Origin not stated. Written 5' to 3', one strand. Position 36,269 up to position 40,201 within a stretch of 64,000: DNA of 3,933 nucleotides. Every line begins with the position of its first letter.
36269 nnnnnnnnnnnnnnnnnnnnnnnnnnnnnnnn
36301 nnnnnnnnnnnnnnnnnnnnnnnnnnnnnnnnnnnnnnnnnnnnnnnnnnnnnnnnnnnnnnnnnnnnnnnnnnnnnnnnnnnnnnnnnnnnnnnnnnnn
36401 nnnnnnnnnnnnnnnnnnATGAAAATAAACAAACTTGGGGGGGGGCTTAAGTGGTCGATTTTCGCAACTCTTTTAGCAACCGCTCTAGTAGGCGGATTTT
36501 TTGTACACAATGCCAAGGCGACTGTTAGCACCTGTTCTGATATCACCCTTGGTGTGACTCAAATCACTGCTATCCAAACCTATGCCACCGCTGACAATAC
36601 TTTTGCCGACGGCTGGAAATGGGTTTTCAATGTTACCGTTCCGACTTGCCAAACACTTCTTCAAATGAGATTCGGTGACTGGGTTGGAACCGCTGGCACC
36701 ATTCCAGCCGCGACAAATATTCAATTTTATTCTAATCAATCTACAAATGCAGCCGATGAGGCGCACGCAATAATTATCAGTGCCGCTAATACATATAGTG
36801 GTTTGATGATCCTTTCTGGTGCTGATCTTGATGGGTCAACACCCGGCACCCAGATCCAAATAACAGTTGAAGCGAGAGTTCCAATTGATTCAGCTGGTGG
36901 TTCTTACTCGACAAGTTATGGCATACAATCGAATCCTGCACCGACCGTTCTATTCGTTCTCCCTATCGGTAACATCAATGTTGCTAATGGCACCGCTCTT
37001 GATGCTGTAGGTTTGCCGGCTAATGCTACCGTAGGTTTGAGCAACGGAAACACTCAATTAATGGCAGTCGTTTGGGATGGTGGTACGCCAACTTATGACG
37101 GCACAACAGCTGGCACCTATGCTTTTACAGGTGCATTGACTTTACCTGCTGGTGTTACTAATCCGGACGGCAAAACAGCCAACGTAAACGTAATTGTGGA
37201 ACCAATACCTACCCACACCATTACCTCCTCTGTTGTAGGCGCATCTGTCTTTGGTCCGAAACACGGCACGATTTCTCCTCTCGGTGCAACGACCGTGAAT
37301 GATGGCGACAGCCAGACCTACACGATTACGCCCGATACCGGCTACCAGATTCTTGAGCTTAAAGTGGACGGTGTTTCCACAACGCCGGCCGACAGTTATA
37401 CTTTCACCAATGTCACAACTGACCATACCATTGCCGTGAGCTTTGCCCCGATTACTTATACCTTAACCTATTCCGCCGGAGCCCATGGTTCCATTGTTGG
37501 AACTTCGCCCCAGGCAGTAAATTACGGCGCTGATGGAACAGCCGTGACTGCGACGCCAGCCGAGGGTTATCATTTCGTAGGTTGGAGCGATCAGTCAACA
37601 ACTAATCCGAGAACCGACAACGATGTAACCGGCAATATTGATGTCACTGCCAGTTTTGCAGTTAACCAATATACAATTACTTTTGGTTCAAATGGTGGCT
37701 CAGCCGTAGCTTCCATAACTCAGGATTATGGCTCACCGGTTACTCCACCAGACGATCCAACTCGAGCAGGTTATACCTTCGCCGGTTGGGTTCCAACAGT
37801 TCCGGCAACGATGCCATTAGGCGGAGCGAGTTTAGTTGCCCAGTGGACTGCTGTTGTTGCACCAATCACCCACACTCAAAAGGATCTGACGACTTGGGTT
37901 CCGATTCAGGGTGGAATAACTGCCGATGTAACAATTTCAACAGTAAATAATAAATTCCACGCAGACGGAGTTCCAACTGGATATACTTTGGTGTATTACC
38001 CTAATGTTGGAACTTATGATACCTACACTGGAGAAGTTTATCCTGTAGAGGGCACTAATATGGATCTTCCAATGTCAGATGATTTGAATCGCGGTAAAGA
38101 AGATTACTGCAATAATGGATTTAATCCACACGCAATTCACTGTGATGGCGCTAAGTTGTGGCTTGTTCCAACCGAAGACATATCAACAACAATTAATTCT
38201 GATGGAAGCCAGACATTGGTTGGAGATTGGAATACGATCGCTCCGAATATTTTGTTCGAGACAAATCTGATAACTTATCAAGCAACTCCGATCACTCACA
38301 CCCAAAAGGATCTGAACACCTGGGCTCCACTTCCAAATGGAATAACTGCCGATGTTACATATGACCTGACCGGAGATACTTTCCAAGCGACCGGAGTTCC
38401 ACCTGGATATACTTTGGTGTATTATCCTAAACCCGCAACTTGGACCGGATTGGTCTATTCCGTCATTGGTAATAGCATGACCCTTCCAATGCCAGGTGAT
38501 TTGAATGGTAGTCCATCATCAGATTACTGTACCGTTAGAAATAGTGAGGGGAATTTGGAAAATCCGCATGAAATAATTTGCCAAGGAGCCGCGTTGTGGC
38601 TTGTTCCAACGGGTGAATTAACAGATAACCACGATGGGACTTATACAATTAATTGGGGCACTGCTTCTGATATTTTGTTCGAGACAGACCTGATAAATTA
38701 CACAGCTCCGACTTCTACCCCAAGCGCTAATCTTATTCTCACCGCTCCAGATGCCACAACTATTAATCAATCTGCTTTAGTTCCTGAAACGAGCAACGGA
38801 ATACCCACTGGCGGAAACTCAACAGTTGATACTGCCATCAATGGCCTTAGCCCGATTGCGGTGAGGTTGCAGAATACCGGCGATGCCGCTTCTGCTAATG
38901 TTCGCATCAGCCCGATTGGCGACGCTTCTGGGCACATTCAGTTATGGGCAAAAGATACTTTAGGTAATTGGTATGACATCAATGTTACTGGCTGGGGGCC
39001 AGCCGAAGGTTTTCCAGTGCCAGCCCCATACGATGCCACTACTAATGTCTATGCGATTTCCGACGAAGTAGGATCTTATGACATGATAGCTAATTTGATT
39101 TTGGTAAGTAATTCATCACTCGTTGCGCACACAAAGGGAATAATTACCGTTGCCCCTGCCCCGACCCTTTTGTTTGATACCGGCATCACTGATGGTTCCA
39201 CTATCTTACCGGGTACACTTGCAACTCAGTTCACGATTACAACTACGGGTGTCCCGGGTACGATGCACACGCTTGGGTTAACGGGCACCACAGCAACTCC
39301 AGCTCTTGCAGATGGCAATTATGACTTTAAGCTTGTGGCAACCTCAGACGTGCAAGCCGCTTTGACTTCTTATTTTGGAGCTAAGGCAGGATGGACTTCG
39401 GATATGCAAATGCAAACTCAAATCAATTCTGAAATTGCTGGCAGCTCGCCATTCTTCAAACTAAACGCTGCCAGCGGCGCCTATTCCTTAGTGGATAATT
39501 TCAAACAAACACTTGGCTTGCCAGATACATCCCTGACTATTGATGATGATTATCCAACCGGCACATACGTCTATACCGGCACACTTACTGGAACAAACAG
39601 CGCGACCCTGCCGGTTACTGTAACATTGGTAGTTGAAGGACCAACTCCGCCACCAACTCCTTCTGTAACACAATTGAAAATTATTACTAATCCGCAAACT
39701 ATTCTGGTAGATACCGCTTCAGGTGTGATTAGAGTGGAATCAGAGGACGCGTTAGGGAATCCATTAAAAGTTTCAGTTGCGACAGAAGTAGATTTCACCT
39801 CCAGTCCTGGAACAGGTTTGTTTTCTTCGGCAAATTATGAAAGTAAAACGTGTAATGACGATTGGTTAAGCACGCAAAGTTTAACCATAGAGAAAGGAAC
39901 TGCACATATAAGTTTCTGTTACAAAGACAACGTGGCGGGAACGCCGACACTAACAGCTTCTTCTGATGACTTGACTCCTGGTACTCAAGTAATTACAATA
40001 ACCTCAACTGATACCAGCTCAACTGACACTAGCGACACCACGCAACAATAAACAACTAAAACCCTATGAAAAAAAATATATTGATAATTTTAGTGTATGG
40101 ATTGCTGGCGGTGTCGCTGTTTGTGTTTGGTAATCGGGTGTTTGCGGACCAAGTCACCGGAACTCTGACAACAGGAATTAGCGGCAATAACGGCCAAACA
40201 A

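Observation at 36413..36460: G9 homopolymer in the signal-peptide region of the 1212-aa surface protein gene; likely slipped-strand phase-variation switch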

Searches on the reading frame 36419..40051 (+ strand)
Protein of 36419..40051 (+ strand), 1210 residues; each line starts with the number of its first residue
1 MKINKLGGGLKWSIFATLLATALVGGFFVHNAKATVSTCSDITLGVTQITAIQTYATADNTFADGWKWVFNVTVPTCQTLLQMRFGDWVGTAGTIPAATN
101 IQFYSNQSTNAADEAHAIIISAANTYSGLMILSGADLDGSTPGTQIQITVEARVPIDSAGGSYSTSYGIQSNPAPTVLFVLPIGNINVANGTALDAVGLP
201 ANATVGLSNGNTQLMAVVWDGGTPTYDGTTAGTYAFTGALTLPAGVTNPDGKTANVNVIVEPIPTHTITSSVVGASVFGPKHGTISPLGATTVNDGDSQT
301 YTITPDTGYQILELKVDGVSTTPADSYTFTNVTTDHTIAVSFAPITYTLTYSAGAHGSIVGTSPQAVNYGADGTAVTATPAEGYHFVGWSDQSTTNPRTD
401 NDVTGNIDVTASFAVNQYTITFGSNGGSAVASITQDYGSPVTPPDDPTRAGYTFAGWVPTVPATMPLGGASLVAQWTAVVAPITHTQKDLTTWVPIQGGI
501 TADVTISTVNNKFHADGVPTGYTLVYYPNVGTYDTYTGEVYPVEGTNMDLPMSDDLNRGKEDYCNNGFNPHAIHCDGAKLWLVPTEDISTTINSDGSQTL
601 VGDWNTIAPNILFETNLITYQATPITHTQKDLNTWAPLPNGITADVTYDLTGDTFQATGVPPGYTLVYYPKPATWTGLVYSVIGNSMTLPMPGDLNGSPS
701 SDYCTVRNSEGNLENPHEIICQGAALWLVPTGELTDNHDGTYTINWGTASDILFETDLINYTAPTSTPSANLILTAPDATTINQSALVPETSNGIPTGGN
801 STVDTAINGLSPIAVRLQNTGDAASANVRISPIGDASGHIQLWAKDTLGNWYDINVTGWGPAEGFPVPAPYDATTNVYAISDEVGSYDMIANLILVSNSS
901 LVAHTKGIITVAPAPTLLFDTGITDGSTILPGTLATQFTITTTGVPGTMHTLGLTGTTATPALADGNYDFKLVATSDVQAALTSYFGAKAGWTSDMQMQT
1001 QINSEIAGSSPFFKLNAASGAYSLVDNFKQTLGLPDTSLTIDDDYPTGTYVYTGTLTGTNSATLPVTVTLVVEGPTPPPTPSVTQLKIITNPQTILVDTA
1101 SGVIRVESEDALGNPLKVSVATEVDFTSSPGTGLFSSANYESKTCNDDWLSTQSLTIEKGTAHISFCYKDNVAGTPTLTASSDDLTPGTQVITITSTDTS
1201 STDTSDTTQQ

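Call 5: search_protein_families(library=pfam, proteins=[window:36419-40051:+], max_evalue=0.01)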
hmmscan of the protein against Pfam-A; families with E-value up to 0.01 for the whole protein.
window:36419-40051:+ (1210 aa): 3 families
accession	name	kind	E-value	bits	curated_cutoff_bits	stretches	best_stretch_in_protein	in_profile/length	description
PF09479.16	Flg_new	-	8.6e-17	61.5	27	2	418-458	1-39/65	Listeria-Bacteroides repeat domain (List_Bact_rpt)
PF18998.6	Flg_new_2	-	1.6e-15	57.3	23.6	2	347-416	1-72/73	Divergent InlB B-repeat domain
PF07532.17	Big_4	-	9.6e-08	31.9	22.1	1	187-240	7-56/59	Bacterial Ig-like domain (group 4)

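Call 7: find_encoding_contigs(protein=window:36419-40051:+, flank=10000, max_places=10)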
Protein window:36419-40051:+ (1210 aa): 1 contig read that carries it; 1 place shown.
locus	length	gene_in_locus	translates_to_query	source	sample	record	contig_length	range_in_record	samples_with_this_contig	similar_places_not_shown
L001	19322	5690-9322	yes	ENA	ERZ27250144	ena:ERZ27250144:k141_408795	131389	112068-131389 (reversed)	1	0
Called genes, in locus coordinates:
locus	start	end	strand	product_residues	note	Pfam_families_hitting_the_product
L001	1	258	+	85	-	?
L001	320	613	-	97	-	PF12840:HTH_20, PF01022:HTH_5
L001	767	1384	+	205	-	PF20803:PaaX_M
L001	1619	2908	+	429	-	-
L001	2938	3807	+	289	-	PF00717:Peptidase_S24 (weak)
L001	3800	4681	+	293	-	-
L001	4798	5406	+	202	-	-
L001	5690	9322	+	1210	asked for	PF07532:Big_4, PF18998:Flg_new_2, PF09479:Flg_new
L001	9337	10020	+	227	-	PF13290:CHB_HEX_C_1 (weak), PF00404:Dockerin_1 (faint)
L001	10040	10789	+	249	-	-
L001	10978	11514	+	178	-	PF13274:SocA_Panacea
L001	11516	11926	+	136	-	-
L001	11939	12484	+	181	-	PF01862:PvlArgDC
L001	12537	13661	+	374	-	-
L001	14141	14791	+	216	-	-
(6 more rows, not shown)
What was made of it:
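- The sequence is a short-read metagenome assembly (contig name k141_..., call 7).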

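Call 9: find_homologous_proteins(query=window:36419-40051:+, max_evalue=0.00001)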
Query window:36419-40051:+ (1210 aa): 1500 proteins with E <= 0.00001 among 8000 candidates; the best 120 are listed.
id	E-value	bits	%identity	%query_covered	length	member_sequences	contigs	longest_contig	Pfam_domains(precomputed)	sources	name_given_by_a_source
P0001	0.0e+0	2689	100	100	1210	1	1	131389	PF07532.18,PF09479.17,PF18998.7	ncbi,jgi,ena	ncbi:MAG: InlB B-repeat-containing protein [Minisyncoccia bacterium]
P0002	0.0e+0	1629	46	15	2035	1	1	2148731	PF09479.17,PF06378.17,PF18998.7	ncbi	ncbi:MAG: InlB B-repeat-containing protein [Dehalogenimonas sp.]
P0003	0.0e+0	1218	44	11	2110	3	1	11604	PF16477.12,PF09479.17,PF00013.36,PF18998.7,PF09189.16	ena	-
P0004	0.0e+0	1151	42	11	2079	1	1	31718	PF09479.17,PF18998.7,PF18788.7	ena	-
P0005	0.0e+0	1140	58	12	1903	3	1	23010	PF09479.17,PF02568.21,PF05494.19,PF18962.8,PF18998.7,PF02470.26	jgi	-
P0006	0.0e+0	1069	38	12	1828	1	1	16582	PF09479.17,PF18998.7,PF18429.7,PF02974.20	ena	-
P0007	0.0e+0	1058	39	22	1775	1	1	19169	PF09479.17,PF05494.19,PF18962.8,PF18998.7,PF02470.26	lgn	-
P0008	1.0e-289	982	40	12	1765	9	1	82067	PF09479.17,PF18998.7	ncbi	-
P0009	3.5e-279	947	50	12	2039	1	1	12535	PF09479.17,PF18998.7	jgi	jgi:hypothetical protein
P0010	7.1e-272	923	43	13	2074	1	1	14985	PF10696.15,PF18998.7,PF10102.15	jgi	jgi:hypothetical protein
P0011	9.9e-270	916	45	14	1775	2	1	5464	PF08669.18,PF01551.30,PF05588.18,PF02568.21,PF05494.19,PF17766.8,PF18998.7,PF02510.22,PF02470.26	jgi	-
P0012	3.3e-255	868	47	14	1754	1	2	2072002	PF09479.17,PF18998.7,PF20551.4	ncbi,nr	ncbi:beta strand repeat-containing protein [Dehalogenimonas etheniformans]|nr:InlB B-repeat-containi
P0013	9.0e-251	853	49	14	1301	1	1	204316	PF09479.17,PF18998.7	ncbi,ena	-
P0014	6.4e-243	827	48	14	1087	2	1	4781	PF09479.17,PF14192.13,PF18998.7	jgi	jgi:uncharacterized repeat protein (TIGR02543 family)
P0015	3.4e-242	825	41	13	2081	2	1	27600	PF09479.17,PF18998.7,PF09189.16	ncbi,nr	ncbi:MAG: InlB B-repeat-containing protein, partial [Oscillospiraceae bacterium]|nr:InlB B-repeat-co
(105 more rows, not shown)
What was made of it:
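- Checked: The gene callers of the public records start at ATG 36419 (1210 aa; calls 7, 9), and so do the N-termini of the family (MK...).
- Tried and rejected: It was swamped by InlB B-repeats (call 9).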

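Call 24: search_protein_families(library=ncbifam, proteins=[window:36419-40051:+], max_evalue=0.01)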
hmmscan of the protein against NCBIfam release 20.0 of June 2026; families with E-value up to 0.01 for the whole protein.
window:36419-40051:+ (1210 aa): 1 family
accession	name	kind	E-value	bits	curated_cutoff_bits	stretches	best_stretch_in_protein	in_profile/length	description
TIGR02543.1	List_Bact_rpt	repeat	1.8e-06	28.2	20.95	1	382-414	4-41/44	TIGR02543 family repeat protein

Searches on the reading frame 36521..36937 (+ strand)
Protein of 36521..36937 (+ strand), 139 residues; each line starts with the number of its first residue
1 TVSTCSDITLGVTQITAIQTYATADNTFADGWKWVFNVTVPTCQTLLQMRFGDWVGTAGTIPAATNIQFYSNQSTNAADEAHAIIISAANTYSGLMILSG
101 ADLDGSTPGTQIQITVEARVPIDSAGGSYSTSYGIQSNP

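Call 23: find_related_loci(query=A1, collection=genome_contigs, flank=10000)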
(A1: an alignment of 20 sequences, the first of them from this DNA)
Query A1 (139 aa) in genome_contigs; peptide patterns used: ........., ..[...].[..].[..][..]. (x = any residue, [..] = any of these).
66 stretches matched a pattern; 58 encode a relative of the query (tblastn E <= 1e-3); 58 distinct loci.
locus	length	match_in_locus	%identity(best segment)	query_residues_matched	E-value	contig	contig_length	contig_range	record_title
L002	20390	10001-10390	66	9-137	6e-54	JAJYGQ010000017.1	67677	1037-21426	MAG: bacterium isolate DBS1-3.bin146 NODE_594_length_67677_cov_1.88523, whole genome shotgun sequence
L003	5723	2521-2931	66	2-137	1e-52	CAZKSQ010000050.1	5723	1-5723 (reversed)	MAG TPA_asm: uncultured Candidatus Saccharibacteria bacterium isolate binchicken_co54_96 genome assembly, contig: NODE_2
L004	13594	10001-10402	62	7-139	5e-51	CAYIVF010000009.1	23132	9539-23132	MAG TPA_asm: uncultured Candidatus Saccharibacteria bacterium isolate ERP119705_co5_43 genome assembly, contig: NODE_263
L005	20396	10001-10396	65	7-137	1e-50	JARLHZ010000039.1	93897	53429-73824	MAG: Candidatus Doudnabacteria bacterium isolate MAG_CO250 MetaCoAG_Bin_250_Oxic_k141_2352033, whole genome shotgun sequ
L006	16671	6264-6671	58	3-138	2e-49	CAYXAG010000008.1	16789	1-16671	MAG TPA_asm: uncultured Candidatus Saccharibacteria bacterium isolate SRP269290_co5_1 genome assembly, contig: NODE_962_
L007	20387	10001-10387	61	9-137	2e-48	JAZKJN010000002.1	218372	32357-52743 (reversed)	MAG: Patescibacteria group bacterium isolate ADI_DC_SW_02_SPN_11032020-bin123 DCSW02SPN_B123_0_000000000002, whole genom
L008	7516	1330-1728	60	7-139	6e-48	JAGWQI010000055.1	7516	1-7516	MAG: Patescibacteria group bacterium isolate REEB3 contig-150_12959, whole genome shotgun sequence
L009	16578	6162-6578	61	2-139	3e-48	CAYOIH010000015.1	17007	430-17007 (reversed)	MAG TPA_asm: uncultured Candidatus Saccharibacteria bacterium isolate SRP178699_co1_594 genome assembly, contig: NODE_42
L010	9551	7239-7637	59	10-137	1e-47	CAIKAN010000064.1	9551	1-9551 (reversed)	uncultured bacterium isolate AM-2014_bin-3203 genome assembly, contig: bin-3203:64/99, whole genome shotgun sequence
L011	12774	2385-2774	62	10-139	2e-47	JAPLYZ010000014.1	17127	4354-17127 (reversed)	MAG: Candidatus Staskawiczbacteria bacterium isolate LacPavin_0920_WC70_MAG_39_33 LacPavin_0920_WC70_scaffold_430511, wh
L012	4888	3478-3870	60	10-139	2e-46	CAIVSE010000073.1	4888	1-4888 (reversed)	Candidatus Doudnabacteria bacterium isolate MJ-time_bin-3275 genome assembly, contig: bin-3275:73/93, whole genome shotg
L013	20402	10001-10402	61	8-139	3e-46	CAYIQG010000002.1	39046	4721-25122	MAG TPA_asm: uncultured Candidatus Saccharibacteria bacterium isolate ERP119705_co3_300 genome assembly, contig: NODE_10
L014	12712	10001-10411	57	1-137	4e-46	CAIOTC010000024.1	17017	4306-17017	uncultured bacterium isolate AlinenLipids_bin-2248 genome assembly, contig: bin-2248:24/24, whole genome shotgun sequenc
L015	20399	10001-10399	62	8-139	2e-45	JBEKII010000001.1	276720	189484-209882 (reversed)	MAG: Minisyncoccia bacterium isolate SPRUCE 297 SPRUCE_297_1, whole genome shotgun sequence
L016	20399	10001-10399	59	3-137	3e-44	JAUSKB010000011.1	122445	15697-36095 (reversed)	MAG: bacterium isolate E14_metabat.bin.348 E14_k141_978206, whole genome shotgun sequence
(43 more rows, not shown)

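Call 34: find_related_loci(query=A1, collection=metagenome_contigs, flank=3000)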
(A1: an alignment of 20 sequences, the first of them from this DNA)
Query A1 (139 aa) in metagenome_contigs; peptide patterns used: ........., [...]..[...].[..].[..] (x = any residue, [..] = any of these).
373 stretches matched a pattern; 143 encode a relative of the query (tblastn E <= 1e-3); the best 80 are kept; 80 distinct loci.
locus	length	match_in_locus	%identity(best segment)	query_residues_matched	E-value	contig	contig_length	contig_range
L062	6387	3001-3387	72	10-137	1e-56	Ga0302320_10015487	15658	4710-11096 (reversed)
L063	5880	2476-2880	65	10-139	4e-54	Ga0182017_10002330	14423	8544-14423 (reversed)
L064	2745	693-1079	67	10-138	2e-53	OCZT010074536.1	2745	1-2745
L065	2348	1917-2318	62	5-137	2e-52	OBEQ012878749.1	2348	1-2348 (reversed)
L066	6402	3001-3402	62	7-139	2e-51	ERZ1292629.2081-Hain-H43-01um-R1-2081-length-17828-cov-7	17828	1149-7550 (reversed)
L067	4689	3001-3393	60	10-139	1e-49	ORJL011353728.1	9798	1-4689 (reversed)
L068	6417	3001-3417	61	2-139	1e-48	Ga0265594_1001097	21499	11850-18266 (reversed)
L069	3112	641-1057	61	2-139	1e-48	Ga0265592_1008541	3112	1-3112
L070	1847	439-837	59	10-137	1e-48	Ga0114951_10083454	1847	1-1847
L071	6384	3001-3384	59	10-137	7e-48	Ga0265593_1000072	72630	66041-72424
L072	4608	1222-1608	61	10-137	3e-47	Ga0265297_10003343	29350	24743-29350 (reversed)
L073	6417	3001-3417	57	2-137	6e-47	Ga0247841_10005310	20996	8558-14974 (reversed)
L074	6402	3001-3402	61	8-139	1e-46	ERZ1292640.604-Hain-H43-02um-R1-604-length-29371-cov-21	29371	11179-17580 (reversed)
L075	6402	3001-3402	61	8-139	1e-46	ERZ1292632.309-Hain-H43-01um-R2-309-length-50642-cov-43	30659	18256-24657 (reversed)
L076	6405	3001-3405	62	10-137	2e-46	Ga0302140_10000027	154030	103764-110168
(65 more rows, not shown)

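Call 48: predict_structure(alignment_id=A1)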
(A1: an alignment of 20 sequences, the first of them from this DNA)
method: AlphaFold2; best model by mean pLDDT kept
length: 139 residues; sequences in the alignment: 20
mean_pLDDT: 89.2   pTM: 0.83
mean pLDDT of the five models: 89.2, 88.9, 86.5, 81.8, 77.5
residues with pLDDT >= 90: 98; 70-90: 25; 50-70: 14; < 50: 2
segments of 3 or more residues with pLDDT < 50: none
pLDDT, mean of each block of 10 residues (from residue 1): 66 93 94 94 86 94 97 96 98 93 63 95 90 90
secondary structure, 60 per line:
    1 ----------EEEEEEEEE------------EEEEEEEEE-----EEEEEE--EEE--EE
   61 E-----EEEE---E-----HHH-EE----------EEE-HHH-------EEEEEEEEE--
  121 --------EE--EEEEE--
elements in order: E11-19 E32-40 E46-51 E54-56 E59-61 E67-70 E96-98 E110-118 E133-137

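Call 51: fold_search(model_id=the predicted structure, library=pdb)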
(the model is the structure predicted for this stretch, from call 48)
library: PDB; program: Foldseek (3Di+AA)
matches with E <= 10: 853; with E <= 0.001: 0
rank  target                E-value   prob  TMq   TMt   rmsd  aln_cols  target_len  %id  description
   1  5iqm_A                2.1e-03  1.00  0.43  0.45   6.7       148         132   13  Crystal structure of the E. coli type 1 pilus subunit FimG (engineered variant with substitution Q134E; N-terminal Fim (released 2016-07-06)
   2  3jwn_G                2.8e-03  1.00  0.44  0.43   6.7       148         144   10  Complex of FimC, FimF, FimG and FimH (released 2010-06-16)
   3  8k2f                  3.5e-03  1.00  0.45  0.14  14.9       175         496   14  Crystal structure of Group 1 oligosaccharide-releasing beta-N-acetylgalactosaminidase NgaCa from Cohnella abietis, apo 1 (released 2024-04-24)
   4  3bfq_G                3.9e-03  1.00  0.45  0.46   6.8       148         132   11  Crystal structure of truncated FimG (FimGt) in complex with the donor strand peptide of FimF (DSF) (released 2008-03-04)
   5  5iqo_A                3.9e-03  0.99  0.43  0.45   6.9       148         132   13  Crystal structure of the E. coli type 1 pilus subunit FimG (engineered variant with substitutions Q134E and S138E; N-t (released 2016-07-06)
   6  9iug_A                7.4e-03  0.97  0.36  0.32   7.1       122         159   13  Cryo-EM structure of the type I pilus from enterotoxigenic Escherichia coli (released 2025-05-28)
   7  8k2g_A                7.8e-03  0.99  0.46  0.14  15.2       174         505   15  Crystal structure of Group 1 Oligosaccharide-releasing beta-N-acetylgalactosaminidase NgaCa from Cohnella abietis, apo (released 2024-04-24)
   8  9fx0_A                1.1e-02  0.97  0.37  0.34   6.4       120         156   11  Cryo-EM structure of the type 1 pilus tip-to-rod transition (released 2025-06-04)
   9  6erj_B                1.1e-02  0.97  0.36  0.32   6.1       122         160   11  Self-complemented FimA subunit from Salmonella enterica (released 2019-01-30)
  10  8psv_A                1.2e-02  0.87  0.35  0.32   9.3       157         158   13  2.7 A cryo-EM structure of in vitro assembled type 1 pilus rod (released 2024-04-10)
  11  8k2i_B                1.5e-02  1.00  0.46  0.13   5.1       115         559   14  Crystal structure of Group 2 Oligosaccharide/Monosaccharide-releasing beta-N-acetylhexosaminidase NgaAt from Arabidops (released 2024-04-24)
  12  9fw9_B                1.5e-02  0.90  0.33  0.33   6.5       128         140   13  Cryo-EM structure of the type 1 pilus assembly platform as part of the FimA-bound chaperone-usher pilus complex (FimDH (released 2025-06-04)
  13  5fqg_A                1.7e-02  1.00  0.45  0.12   7.9       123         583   14  The details of glycolipid glycan hydrolysis by the structural analysis of a family 123 glycoside hydrolase from Clostr (released 2016-03-30)
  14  5l7r_A                1.8e-02  0.94  0.36  0.10  13.6       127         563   12  Crystal structure of BvGH123 (released 2017-03-22)
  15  5l7v_B                1.9e-02  0.93  0.36  0.10  13.7       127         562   12  Crystal Structure of BvGH123 with bond transition state analog Galthiazoline. (released 2017-03-22)
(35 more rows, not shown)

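Call 67: search_protein_representatives(alignment_id=A1)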
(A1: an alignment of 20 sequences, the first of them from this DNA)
Query: 20 sequences, 140 profile positions. Proteins with E-value up to 0.001 (for the whole library): 761; up to 1e-10: 669; up to 1e-30: 375. The best 150 are listed.
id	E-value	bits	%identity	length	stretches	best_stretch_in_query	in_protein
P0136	2.9e-65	234.9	-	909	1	4-140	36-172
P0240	3.0e-65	234.9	-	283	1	3-139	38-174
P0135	3.7e-65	234.6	-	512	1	4-140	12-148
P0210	7.0e-65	233.7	-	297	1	4-139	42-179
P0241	1.3e-64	232.8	-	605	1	5-139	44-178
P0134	1.0e-63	229.9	-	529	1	3-139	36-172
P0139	4.3e-63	227.9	-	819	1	4-139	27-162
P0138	5.2e-63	227.6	-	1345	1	5-139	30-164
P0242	1.8e-62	225.9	-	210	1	3-139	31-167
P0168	6.1e-62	224.2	-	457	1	3-139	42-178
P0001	7.8e-62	223.8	-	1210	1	3-140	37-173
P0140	8.4e-62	223.7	-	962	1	4-140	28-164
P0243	9.1e-62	223.6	-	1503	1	9-140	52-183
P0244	1.0e-61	223.4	-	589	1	5-139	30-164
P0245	2.4e-61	222.2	-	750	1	3-140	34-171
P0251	7.2e-59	214.2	-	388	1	2-140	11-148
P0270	7.2e-55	201.2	-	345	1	7-139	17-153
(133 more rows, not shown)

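Call 69: find_encoding_contigs(protein=P0251, flank=1500, max_places=4)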
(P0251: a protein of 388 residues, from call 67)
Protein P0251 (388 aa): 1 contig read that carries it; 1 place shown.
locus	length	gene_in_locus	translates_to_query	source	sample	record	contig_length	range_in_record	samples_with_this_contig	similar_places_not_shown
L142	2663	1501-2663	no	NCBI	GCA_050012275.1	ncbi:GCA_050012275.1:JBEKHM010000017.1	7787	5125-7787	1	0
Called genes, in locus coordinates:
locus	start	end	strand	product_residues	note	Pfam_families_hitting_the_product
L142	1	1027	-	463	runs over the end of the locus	-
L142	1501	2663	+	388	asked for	PF16403:Bact_surface_Ig-like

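Call 71: find_encoding_contigs(protein=P0270, flank=1500, max_places=4)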
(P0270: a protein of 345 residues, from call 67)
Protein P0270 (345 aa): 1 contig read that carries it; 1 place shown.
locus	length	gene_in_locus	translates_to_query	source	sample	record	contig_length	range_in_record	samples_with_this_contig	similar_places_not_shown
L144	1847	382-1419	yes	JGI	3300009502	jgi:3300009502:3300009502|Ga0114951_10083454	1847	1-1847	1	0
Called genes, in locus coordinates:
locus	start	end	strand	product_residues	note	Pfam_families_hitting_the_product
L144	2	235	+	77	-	?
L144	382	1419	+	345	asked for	-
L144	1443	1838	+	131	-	PF00404:Dockerin_1 (weak)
